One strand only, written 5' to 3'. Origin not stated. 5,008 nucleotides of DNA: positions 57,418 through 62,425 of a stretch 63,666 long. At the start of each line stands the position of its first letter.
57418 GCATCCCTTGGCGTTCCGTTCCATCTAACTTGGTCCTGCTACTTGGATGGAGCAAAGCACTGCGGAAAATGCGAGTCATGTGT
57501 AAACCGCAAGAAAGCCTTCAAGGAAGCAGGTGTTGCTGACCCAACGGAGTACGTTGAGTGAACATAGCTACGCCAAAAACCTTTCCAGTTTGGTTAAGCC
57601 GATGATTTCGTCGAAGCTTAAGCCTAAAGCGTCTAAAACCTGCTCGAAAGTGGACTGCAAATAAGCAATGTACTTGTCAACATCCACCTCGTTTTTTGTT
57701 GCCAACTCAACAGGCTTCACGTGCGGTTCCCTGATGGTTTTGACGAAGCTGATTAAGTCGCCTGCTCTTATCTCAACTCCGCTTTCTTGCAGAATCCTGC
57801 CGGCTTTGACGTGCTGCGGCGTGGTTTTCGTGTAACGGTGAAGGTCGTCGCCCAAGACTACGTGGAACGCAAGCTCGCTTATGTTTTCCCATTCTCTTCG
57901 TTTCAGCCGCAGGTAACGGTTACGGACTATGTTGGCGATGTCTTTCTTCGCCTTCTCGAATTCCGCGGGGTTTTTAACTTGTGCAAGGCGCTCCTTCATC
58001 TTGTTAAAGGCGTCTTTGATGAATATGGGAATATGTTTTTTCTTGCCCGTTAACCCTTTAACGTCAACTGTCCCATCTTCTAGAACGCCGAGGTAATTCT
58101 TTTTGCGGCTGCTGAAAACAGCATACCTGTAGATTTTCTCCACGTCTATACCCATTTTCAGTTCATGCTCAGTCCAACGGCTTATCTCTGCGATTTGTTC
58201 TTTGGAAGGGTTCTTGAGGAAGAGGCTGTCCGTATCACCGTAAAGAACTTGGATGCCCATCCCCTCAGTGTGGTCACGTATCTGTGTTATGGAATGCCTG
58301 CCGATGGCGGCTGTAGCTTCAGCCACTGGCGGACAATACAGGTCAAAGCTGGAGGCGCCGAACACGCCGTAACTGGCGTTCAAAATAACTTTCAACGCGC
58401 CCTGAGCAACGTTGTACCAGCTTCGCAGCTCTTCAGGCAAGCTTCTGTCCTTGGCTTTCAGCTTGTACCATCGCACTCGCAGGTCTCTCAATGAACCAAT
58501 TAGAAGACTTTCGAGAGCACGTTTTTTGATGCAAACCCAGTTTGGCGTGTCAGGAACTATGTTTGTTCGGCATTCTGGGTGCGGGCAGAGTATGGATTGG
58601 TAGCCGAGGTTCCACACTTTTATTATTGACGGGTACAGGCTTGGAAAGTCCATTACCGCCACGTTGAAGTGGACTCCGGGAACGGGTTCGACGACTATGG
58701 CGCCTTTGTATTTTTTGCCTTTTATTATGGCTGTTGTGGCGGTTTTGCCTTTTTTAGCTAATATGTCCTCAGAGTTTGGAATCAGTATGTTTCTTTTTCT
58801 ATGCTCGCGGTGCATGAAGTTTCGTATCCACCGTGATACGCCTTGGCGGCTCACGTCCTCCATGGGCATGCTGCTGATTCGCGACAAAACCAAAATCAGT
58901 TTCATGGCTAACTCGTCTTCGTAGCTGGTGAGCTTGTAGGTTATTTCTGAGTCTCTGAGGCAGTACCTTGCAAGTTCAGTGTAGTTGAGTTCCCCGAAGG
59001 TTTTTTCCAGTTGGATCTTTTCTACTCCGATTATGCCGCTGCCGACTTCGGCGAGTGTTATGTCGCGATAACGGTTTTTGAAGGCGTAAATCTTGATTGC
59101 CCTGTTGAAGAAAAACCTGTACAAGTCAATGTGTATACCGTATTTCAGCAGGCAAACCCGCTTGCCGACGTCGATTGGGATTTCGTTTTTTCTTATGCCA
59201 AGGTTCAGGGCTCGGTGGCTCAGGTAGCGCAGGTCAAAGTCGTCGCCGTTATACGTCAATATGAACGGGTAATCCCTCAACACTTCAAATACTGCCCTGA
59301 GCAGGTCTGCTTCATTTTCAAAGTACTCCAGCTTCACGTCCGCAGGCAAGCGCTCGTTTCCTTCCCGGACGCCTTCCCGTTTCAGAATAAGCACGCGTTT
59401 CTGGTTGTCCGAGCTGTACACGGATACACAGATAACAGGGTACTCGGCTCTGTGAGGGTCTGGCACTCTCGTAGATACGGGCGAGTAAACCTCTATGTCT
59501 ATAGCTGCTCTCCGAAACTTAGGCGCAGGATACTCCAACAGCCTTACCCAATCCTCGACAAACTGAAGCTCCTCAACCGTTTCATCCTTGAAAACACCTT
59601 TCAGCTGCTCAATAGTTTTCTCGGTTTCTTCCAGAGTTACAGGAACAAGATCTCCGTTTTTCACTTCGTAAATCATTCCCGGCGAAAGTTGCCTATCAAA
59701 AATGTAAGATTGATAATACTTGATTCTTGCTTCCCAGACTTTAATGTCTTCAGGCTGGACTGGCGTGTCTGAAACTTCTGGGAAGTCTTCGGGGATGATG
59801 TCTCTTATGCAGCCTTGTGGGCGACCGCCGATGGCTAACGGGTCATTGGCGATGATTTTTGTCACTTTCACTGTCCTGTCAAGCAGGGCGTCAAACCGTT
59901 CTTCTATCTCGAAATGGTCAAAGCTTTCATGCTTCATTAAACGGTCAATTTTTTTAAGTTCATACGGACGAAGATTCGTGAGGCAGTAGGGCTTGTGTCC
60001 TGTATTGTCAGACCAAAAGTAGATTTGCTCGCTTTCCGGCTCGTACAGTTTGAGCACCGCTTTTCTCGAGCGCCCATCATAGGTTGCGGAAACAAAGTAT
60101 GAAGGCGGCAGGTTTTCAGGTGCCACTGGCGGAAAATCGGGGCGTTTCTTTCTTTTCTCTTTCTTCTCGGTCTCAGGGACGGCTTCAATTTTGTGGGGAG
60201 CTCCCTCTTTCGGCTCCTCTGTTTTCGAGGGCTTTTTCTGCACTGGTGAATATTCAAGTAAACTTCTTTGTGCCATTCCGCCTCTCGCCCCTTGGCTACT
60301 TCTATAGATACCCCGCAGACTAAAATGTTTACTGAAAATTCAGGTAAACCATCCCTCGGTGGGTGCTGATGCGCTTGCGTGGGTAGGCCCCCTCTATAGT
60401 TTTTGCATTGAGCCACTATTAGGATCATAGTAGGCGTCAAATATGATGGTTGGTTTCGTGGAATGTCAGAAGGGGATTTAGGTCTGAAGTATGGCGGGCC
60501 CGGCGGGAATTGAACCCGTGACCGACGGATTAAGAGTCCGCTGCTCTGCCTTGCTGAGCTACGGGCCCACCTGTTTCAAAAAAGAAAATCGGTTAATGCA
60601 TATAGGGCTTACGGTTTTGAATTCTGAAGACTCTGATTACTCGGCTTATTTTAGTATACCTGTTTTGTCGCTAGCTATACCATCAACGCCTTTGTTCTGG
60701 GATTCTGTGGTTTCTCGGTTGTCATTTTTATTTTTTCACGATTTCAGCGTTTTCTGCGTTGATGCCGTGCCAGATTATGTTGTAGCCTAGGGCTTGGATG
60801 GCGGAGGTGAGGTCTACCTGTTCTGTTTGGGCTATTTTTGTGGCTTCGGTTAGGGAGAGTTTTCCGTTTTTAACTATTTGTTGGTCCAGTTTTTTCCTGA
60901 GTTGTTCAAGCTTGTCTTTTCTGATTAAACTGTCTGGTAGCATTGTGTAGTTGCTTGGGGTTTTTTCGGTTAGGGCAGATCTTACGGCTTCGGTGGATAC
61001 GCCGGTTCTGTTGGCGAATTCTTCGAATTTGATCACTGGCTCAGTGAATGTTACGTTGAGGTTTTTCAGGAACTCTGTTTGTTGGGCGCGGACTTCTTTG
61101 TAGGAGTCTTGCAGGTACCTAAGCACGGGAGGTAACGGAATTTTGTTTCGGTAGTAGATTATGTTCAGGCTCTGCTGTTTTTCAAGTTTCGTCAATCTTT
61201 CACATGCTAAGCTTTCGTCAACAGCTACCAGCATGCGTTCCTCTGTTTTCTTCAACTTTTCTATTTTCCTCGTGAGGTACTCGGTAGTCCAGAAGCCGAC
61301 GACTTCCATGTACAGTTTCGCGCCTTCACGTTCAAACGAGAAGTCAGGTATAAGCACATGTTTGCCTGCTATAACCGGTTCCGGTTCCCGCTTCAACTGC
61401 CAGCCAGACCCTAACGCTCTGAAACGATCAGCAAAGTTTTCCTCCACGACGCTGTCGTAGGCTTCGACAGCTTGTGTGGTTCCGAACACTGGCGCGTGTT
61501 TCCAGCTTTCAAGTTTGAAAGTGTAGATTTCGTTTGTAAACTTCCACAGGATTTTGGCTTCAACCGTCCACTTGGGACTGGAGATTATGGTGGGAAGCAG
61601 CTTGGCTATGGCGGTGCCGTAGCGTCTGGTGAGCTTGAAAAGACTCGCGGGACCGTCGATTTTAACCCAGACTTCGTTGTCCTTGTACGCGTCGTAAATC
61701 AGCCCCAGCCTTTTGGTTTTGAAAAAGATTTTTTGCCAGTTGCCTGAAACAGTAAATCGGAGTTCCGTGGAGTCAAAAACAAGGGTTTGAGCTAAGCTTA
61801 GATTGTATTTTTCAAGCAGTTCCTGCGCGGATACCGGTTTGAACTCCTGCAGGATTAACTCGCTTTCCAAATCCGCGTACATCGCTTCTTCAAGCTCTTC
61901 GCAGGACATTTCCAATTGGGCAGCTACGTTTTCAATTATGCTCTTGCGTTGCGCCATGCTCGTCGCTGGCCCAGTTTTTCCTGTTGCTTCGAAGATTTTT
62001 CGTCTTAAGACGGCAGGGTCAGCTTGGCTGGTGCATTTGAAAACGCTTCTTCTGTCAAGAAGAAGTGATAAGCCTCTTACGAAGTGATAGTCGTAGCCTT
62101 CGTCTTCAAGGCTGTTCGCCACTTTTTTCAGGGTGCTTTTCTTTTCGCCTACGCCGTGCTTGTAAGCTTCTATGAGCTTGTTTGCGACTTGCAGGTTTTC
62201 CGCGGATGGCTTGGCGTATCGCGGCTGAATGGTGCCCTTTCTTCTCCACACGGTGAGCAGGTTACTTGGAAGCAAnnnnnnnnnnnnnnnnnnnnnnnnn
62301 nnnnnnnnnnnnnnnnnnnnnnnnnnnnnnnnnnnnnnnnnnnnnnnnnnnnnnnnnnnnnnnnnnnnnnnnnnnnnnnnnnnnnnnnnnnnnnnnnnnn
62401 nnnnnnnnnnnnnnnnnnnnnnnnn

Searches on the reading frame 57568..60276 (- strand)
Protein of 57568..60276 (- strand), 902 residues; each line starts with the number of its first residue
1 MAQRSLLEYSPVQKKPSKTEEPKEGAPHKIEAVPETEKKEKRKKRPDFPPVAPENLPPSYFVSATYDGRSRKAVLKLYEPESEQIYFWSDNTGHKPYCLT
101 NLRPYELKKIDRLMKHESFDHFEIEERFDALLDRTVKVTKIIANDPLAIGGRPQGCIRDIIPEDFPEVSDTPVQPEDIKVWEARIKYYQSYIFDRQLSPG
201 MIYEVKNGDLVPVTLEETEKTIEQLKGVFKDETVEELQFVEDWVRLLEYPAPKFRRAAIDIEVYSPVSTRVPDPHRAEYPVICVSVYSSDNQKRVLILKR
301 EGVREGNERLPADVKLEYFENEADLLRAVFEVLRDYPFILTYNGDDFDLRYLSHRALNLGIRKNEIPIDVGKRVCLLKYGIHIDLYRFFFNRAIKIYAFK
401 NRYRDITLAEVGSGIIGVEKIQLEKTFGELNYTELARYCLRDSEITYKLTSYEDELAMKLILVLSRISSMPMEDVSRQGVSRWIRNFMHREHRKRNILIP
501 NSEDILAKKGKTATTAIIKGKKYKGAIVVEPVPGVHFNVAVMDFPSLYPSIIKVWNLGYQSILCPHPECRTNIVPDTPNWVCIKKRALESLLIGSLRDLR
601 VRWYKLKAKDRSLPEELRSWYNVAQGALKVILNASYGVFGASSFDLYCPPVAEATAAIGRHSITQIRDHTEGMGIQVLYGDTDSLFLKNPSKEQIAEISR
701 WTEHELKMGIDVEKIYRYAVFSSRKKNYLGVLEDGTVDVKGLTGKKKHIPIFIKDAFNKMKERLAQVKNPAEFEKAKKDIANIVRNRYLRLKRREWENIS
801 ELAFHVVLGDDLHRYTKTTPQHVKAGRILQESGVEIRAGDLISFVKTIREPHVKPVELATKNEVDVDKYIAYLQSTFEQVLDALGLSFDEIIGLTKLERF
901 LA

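Call 25: search_protein_families(library=pfam, proteins=[window:57568-60276:-])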
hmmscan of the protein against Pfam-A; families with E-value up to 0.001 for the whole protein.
window:57568-60276:- (902 aa): 4 families
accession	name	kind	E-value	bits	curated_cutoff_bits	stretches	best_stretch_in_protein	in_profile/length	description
PF00136.26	DNA_pol_B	-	4.5e-44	151.4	23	1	471-866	2-427/453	DNA polymerase family B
PF03104.25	DNA_pol_B_exo1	-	7.6e-23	81.6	23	1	179-362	2-185/242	DNA polymerase family B, exonuclease domain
PF13482.12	RNase_H_2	-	0.00037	20.9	22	0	319-392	41-99/165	RNase_H superfamily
PF10108.15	DNA_pol_B_exo2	-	0.00088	19.5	24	0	320-364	35-80/213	Predicted 3'-5' exonuclease related to the exonuclease domain of PolB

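Call 66: find_encoding_contigs(protein=window:57568-60276:-, flank=10000, max_places=3)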
Protein window:57568-60276:- (902 aa): no gene with exactly this product is on record in the collection.

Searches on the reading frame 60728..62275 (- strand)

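Call 25: search_protein_families(library=pfam, proteins=[window:60728-62275:-])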
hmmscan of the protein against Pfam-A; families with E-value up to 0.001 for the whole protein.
window:60728-62275:- (515 aa): 1 family
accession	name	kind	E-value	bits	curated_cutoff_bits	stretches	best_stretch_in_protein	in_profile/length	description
PF05626.16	DUF790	-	3.7e-122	408.3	28.8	1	1-388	1-387/387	Protein of unknown function (DUF790)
